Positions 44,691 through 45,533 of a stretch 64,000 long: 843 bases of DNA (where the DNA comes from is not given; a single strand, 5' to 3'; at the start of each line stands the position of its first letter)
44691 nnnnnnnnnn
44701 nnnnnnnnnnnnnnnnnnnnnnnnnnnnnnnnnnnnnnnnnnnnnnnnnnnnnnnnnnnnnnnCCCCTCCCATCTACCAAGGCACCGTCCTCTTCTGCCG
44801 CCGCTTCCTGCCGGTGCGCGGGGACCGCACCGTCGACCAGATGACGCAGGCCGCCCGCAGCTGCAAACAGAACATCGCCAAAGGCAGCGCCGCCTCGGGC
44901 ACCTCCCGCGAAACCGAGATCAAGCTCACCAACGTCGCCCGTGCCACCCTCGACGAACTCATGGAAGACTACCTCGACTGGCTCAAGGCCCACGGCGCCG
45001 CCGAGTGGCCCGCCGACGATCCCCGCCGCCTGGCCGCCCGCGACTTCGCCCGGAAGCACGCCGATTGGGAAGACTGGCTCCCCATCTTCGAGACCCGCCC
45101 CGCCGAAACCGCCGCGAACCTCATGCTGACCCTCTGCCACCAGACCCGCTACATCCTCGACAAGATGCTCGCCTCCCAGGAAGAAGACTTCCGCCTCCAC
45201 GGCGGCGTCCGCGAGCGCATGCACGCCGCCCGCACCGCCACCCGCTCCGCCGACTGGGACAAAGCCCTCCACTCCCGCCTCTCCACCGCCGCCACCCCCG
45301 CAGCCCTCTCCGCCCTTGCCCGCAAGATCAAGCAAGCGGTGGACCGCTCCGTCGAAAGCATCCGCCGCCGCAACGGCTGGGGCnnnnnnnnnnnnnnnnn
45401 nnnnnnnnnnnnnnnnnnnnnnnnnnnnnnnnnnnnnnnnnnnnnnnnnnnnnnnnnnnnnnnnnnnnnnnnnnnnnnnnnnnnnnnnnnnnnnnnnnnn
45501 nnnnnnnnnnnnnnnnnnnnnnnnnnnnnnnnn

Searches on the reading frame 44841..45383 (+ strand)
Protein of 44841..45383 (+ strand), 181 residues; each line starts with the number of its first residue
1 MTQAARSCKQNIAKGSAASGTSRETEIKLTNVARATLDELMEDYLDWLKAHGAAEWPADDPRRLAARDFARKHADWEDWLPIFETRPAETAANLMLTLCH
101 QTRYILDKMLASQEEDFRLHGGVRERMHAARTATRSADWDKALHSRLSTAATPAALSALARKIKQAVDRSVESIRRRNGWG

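Call 4: search_protein_families(library=pfam, proteins=[window:44841-45383:+], max_evalue=0.1)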
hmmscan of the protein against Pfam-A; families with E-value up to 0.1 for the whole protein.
seq(181 aa): 1 family
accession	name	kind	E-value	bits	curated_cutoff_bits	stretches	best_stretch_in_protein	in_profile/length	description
PF05635.17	23S_rRNA_IVP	-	0.093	13.4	33.8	0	1-41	35-73/106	23S rRNA-intervening sequence protein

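Call 5: search_protein_families(library=ncbifam, proteins=[window:44841-45383:+], max_evalue=0.1)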
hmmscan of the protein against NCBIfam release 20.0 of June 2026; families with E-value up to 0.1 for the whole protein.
seq(181 aa): 3 families
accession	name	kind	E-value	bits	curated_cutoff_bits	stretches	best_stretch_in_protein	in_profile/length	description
TIGR04258.1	4helix_suffix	equivalog_domain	7.6e-19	67.4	40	1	88-136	1-49/49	four helix bundle suffix domain-containing protein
TIGR03482.1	DMSO_red_II_cha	subfamily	0.007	16.4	152.3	1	44-95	121-173/197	DMSO reductase family type II enzyme chaperone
TIGR02436.1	TIGR02436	subfamily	0.035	14.3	24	0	1-41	31-69/109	four helix bundle protein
